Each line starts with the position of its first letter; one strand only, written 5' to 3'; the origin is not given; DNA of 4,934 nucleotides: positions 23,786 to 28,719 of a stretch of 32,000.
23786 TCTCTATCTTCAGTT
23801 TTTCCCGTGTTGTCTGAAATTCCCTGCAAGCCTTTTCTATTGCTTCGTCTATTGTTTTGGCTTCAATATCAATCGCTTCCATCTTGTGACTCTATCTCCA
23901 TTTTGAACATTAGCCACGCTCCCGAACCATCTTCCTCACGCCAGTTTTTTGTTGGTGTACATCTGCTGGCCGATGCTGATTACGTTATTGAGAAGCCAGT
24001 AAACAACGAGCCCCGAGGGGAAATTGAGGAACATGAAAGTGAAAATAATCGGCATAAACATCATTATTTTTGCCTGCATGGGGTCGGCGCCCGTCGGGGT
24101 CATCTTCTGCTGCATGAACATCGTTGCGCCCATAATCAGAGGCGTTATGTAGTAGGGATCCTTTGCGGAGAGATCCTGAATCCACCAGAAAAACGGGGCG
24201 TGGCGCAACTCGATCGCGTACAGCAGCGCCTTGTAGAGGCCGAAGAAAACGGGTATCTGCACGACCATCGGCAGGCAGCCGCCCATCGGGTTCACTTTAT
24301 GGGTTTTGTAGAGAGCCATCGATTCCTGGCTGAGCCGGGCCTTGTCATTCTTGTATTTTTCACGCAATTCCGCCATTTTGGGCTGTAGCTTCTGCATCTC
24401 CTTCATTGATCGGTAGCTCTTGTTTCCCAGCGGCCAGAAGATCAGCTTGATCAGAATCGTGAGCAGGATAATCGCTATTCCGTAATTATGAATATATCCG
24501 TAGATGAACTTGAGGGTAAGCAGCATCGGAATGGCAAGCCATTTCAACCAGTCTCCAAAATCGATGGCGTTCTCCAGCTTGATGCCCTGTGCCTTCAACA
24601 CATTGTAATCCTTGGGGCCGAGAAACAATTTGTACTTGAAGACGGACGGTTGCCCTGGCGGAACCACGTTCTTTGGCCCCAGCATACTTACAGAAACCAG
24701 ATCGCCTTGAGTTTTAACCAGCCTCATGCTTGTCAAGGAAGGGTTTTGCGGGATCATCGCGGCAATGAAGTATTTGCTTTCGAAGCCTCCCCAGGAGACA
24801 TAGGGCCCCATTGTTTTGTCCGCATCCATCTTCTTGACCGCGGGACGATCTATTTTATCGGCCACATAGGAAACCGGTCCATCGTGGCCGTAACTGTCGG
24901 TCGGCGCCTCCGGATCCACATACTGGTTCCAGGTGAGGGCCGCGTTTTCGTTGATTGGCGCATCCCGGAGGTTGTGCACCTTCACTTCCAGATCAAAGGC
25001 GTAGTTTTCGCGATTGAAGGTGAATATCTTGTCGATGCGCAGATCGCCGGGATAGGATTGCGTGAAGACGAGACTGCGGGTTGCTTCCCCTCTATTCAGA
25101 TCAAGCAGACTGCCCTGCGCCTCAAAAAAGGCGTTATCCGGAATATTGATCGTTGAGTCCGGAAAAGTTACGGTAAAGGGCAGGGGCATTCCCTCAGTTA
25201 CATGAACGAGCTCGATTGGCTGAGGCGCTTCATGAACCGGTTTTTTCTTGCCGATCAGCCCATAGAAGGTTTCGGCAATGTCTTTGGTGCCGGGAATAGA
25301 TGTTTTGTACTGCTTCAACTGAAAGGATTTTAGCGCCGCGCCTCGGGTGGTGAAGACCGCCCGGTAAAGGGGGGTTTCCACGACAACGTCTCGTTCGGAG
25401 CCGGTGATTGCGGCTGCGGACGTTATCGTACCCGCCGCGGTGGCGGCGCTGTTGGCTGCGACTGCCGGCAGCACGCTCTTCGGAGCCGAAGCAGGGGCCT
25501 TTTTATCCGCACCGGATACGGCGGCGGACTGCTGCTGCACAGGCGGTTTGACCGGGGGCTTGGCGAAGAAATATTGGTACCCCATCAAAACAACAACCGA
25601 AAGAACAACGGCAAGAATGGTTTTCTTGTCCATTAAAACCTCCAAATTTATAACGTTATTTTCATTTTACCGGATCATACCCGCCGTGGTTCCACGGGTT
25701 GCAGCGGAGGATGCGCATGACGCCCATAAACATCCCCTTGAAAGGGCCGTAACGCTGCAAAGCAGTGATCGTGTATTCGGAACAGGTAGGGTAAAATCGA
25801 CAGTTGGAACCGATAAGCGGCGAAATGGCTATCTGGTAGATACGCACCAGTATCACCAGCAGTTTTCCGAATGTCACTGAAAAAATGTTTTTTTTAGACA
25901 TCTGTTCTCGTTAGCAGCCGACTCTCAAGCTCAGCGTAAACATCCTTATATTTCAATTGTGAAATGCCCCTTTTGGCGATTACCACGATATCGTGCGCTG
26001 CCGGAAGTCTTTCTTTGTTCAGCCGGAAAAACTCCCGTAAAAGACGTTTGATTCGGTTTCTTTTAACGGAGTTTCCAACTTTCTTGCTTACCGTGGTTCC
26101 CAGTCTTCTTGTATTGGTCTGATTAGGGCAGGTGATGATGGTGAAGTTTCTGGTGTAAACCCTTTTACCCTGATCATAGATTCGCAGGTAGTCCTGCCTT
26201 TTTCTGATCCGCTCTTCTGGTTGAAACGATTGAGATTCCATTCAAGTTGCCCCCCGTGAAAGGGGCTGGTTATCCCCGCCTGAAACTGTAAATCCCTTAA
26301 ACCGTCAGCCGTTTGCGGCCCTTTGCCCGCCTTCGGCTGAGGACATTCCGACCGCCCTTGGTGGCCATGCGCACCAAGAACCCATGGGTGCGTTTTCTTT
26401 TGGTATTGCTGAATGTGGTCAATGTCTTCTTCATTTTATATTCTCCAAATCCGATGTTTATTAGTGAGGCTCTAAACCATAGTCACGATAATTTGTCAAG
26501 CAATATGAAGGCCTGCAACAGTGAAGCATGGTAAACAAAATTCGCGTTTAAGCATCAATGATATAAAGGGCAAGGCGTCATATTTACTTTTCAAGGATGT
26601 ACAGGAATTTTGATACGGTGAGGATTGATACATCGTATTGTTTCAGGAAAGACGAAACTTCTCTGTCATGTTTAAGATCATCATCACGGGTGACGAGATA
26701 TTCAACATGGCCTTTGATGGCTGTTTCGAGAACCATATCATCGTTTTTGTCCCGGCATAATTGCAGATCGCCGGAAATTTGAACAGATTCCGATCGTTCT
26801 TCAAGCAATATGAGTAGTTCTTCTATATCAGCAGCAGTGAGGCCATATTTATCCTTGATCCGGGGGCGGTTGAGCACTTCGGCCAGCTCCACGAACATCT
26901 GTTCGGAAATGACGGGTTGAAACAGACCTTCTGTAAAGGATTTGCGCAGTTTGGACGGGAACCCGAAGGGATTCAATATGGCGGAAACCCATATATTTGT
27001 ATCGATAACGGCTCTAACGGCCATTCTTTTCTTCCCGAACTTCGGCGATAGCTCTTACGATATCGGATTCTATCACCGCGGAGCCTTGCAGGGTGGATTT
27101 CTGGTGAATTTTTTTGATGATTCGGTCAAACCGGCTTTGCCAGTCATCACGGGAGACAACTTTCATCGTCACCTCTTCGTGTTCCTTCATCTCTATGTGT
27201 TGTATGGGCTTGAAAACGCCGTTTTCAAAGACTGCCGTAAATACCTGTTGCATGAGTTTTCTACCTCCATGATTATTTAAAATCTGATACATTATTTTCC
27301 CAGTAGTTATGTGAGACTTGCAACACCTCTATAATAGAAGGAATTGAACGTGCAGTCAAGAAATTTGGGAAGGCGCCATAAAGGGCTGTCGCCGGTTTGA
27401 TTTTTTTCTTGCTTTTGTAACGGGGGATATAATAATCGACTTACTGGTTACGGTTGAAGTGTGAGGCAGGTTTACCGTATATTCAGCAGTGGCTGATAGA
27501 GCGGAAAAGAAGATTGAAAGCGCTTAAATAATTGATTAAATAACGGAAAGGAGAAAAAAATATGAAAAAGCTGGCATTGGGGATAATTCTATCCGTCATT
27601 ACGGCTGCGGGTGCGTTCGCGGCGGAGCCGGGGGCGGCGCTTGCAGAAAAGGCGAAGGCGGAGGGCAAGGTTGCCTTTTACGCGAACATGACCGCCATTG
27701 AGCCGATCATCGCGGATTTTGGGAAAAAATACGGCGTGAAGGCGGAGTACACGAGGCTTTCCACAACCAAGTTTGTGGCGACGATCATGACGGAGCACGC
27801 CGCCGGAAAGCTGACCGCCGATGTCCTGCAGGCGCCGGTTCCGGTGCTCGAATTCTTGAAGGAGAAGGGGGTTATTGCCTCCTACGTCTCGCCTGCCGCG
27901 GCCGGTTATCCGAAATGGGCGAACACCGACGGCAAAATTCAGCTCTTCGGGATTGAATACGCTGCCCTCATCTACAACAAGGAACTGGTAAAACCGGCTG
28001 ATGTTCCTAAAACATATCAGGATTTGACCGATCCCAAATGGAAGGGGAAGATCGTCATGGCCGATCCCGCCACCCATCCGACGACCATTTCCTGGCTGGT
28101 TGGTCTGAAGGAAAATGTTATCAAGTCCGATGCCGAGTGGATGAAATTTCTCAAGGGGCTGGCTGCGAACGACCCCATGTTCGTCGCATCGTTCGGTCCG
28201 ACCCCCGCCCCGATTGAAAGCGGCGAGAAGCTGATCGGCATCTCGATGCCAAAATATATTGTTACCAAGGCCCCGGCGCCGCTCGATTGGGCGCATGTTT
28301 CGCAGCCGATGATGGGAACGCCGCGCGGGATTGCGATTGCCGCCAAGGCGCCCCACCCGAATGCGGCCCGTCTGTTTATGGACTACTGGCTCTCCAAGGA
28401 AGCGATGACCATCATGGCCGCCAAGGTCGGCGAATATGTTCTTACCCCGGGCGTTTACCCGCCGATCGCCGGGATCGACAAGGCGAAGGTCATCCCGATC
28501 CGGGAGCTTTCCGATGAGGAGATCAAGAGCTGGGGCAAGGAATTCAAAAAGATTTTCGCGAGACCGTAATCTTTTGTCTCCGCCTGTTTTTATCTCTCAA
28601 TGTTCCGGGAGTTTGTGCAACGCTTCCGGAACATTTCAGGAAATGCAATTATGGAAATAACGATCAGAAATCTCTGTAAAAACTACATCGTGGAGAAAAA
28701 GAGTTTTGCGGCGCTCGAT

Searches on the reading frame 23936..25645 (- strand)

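Call 54: search_protein_families(library=pfam, proteins=[window:23936-25645:-], max_evalue=0.00001)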
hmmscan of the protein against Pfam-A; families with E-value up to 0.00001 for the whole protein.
window:23936-25645:- (569 aa): 2 families
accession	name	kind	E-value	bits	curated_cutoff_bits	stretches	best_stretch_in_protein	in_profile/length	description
PF02096.25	60KD_IMP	-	2.1e-67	226.6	35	1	388-566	1-163/163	60Kd inner membrane protein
PF14849.12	YidC_periplas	-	2.6e-40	139.6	24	1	155-375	52-281/283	YidC periplasmic domain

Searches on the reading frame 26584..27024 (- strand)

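Call 54: search_protein_families(library=pfam, proteins=[window:26584-27024:-], max_evalue=0.00001)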
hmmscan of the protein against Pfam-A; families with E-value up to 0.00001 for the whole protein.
window:26584-27024:- (146 aa): 2 families
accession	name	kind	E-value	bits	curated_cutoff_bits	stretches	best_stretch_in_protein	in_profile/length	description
PF13470.12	PIN_3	-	3.4e-22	79.9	27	1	4-114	1-113/115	PIN domain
PF01850.27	PIN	-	1.8e-07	32.3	23.6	1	6-119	2-116/120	PIN domain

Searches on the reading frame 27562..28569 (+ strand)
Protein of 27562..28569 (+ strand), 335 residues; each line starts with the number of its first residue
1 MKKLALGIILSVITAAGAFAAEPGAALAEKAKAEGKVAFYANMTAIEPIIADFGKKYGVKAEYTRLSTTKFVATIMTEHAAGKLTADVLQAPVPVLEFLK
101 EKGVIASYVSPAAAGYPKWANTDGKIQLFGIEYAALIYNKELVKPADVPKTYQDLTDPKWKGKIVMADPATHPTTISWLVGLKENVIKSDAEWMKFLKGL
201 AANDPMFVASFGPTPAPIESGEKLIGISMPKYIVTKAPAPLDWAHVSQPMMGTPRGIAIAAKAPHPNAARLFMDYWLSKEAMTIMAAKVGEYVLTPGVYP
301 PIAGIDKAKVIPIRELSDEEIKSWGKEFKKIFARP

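Call 54: search_protein_families(library=pfam, proteins=[window:27562-28569:+], max_evalue=0.00001)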
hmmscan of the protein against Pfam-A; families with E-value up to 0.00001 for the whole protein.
window:27562-28569:+ (335 aa): 4 families
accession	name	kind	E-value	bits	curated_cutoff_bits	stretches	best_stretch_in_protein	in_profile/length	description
PF13416.11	SBP_bac_8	-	7.4e-25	88.7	27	1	49-300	2-267/279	Bacterial extracellular solute-binding protein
PF13343.11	SBP_bac_6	-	2.6e-17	63.6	24.6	1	93-289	18-215/245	Bacterial extracellular solute-binding protein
PF01547.30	SBP_bac_1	-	1.2e-15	58.8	26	1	44-282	8-306/307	Bacterial extracellular solute-binding protein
PF13531.11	SBP_bac_11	-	6.8e-15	55.9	25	1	42-286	8-222/227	Bacterial extracellular solute-binding protein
